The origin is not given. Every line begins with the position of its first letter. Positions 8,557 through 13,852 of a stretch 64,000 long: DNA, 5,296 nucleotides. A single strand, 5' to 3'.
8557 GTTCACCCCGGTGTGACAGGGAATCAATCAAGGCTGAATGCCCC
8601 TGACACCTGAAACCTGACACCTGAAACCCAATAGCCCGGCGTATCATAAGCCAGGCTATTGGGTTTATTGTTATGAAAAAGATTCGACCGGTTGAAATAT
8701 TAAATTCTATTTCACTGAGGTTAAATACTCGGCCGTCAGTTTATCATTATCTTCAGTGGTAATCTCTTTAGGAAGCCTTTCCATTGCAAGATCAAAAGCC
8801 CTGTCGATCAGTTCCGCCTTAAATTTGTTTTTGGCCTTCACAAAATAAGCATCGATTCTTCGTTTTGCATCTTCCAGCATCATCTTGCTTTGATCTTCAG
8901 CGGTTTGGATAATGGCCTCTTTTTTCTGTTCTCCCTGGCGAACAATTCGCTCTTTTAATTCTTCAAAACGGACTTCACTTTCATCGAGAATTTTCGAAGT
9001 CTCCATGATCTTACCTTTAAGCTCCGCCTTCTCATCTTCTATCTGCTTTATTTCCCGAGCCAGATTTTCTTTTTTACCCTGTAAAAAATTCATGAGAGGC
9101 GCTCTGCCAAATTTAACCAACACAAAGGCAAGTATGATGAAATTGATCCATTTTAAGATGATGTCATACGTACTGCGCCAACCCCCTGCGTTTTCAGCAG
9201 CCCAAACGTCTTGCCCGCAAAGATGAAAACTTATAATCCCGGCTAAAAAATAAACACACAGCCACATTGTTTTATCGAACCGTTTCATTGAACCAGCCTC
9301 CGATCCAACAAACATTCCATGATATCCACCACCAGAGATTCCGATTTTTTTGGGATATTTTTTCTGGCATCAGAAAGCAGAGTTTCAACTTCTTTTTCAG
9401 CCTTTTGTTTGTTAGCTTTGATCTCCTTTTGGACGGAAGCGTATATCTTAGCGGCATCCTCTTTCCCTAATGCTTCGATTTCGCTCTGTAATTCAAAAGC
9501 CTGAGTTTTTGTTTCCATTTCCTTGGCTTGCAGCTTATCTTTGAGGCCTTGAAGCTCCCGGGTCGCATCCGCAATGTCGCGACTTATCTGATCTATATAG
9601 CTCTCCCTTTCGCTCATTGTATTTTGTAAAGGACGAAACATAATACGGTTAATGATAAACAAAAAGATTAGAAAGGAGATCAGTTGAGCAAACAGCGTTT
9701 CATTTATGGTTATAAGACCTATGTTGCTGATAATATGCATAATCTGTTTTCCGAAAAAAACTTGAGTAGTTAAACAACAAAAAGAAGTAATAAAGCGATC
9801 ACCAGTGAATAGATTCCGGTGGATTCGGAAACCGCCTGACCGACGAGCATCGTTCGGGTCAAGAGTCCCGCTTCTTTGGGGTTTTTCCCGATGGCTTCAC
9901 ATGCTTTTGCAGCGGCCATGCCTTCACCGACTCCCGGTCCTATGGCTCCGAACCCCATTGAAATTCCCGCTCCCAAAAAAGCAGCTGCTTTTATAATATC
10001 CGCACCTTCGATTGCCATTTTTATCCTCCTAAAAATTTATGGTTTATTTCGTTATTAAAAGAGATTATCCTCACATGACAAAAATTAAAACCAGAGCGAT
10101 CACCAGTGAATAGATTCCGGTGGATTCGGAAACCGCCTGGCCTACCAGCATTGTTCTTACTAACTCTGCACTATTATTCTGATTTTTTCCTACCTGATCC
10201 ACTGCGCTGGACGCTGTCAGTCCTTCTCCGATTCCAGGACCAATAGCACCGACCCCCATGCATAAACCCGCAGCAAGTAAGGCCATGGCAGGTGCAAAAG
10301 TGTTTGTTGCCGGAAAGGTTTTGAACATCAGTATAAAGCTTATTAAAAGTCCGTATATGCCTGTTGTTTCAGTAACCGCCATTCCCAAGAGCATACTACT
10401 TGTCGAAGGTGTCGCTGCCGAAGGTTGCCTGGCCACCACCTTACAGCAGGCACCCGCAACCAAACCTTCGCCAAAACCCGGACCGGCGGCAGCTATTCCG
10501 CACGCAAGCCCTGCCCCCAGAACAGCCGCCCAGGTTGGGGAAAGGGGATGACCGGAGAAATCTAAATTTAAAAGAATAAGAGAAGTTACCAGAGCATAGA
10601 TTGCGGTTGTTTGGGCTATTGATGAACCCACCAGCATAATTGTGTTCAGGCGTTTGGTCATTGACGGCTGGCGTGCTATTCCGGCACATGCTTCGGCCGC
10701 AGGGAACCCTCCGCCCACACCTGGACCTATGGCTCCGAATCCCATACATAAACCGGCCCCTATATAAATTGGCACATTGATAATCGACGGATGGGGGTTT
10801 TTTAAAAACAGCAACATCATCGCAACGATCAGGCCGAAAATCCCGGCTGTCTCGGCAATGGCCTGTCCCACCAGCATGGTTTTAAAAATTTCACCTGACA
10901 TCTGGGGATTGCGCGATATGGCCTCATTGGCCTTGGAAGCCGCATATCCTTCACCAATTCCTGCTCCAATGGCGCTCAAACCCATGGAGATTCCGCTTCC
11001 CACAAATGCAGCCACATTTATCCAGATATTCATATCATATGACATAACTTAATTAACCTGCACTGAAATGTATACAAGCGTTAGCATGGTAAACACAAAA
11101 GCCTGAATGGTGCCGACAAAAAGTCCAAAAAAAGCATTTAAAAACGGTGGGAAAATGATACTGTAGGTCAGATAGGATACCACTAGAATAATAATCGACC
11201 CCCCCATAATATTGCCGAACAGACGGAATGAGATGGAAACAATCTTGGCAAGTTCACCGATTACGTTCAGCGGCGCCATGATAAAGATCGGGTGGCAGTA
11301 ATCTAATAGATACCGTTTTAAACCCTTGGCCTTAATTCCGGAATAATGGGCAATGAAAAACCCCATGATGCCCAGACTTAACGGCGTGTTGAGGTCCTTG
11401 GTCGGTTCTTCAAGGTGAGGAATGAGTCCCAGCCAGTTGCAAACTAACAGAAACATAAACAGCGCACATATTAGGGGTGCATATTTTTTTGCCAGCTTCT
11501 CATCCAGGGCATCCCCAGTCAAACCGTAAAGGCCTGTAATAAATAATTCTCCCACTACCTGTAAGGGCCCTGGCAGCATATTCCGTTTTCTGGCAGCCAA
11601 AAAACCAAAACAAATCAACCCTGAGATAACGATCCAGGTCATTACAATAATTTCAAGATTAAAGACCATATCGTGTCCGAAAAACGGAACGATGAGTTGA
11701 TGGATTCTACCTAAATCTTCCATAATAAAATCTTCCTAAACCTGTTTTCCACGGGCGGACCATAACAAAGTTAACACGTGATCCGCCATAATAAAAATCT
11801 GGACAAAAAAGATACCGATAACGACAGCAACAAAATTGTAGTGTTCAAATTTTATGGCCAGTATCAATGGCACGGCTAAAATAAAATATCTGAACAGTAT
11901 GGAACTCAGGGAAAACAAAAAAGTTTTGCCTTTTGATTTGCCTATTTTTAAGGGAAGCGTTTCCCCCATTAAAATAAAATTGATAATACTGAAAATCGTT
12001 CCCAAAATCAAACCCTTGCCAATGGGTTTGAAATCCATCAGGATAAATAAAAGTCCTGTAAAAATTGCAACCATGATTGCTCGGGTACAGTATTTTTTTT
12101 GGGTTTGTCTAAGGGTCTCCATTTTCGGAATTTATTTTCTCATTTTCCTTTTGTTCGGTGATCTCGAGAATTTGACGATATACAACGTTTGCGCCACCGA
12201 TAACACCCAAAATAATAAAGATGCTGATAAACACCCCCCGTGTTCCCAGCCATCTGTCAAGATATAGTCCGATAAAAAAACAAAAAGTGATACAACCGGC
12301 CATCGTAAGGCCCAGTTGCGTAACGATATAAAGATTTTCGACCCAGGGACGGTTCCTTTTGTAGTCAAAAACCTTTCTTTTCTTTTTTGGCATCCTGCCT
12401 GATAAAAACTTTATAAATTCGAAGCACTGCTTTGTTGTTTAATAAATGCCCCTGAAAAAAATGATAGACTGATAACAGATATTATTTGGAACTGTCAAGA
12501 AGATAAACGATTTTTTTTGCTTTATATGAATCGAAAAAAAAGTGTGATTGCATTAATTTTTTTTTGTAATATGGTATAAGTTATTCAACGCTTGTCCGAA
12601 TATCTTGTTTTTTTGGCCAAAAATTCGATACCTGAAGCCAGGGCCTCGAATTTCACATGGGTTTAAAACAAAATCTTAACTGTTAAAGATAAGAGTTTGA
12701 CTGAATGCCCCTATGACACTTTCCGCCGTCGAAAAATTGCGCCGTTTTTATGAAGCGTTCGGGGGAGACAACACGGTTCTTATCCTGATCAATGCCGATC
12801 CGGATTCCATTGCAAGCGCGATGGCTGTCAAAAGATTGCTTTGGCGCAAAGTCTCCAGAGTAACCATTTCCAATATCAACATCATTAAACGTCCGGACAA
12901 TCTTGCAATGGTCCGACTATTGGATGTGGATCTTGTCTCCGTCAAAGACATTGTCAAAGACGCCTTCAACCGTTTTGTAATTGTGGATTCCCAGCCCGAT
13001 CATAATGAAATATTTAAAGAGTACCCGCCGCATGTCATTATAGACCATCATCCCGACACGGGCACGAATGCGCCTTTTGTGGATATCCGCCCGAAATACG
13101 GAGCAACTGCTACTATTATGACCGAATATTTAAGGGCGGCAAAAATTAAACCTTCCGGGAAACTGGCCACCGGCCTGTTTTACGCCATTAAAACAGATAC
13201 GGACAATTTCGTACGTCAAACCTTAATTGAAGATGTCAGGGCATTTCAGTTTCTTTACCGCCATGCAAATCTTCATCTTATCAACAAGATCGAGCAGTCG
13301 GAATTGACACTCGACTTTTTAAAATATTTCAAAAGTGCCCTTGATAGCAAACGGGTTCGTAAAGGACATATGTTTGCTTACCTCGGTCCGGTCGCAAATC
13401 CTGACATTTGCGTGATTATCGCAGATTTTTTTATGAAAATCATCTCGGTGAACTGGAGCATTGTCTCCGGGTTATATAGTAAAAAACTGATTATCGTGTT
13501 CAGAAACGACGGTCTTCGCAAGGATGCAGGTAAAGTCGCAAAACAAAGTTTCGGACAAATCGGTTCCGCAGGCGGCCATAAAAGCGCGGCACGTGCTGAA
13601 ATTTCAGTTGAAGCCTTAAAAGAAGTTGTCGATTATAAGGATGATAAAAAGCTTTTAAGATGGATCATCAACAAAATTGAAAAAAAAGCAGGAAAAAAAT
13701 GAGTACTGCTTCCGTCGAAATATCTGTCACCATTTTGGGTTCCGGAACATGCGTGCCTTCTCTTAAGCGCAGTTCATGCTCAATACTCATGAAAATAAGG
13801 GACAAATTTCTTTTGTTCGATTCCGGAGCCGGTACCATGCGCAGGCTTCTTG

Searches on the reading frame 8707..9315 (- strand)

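Call 35: search_protein_families(library=pfam, proteins=[window:8707-9315:-], max_evalue=0.001)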
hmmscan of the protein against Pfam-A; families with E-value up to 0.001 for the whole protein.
window:8707-9315:- (202 aa): 1 family
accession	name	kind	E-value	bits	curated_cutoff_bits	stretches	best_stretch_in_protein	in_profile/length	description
PF00430.23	ATP-synt_B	-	1.5e-13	51.4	28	1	53-184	3-130/132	ATP synthase B/B' CF(0)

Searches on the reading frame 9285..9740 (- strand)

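Call 35: search_protein_families(library=pfam, proteins=[window:9285-9740:-], max_evalue=0.001)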
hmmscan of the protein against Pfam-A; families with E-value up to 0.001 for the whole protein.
window:9285-9740:- (151 aa): 1 family
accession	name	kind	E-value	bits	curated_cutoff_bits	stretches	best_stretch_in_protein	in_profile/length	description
PF00430.23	ATP-synt_B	-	2.3e-13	50.8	28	1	15-145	1-131/132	ATP synthase B/B' CF(0)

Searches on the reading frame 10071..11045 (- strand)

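Call 35: search_protein_families(library=pfam, proteins=[window:10071-11045:-], max_evalue=0.001)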
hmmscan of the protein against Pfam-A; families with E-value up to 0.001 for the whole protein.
window:10071-11045:- (324 aa): 1 family
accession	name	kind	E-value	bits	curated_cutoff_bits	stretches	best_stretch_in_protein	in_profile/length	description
PF00137.26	ATP-synt_C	-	9.3e-64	212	24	4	16-78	2-60/60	ATP synthase subunit C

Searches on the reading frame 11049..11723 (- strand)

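Call 35: search_protein_families(library=pfam, proteins=[window:11049-11723:-], max_evalue=0.001)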
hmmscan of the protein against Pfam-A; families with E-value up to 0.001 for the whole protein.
window:11049-11723:- (224 aa): 1 family
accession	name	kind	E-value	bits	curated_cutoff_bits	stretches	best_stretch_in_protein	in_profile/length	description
PF00119.25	ATP-synt_A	-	3.1e-50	171.5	33.9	1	26-220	1-217/217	ATP synthase A chain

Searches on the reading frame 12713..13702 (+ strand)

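Call 35: search_protein_families(library=pfam, proteins=[window:12713-13702:+], max_evalue=0.001)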
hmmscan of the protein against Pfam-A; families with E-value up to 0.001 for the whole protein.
window:12713-13702:+ (329 aa): 2 families
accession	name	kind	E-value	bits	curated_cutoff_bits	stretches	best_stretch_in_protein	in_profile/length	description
PF01368.27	DHH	-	5.9e-09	36.7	28.1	1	23-158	3-124/125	DHH family, N-terminal domain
PF02272.25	DHHA1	-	3.2e-05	24.8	25.9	1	222-307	7-94/102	DHHA1 domain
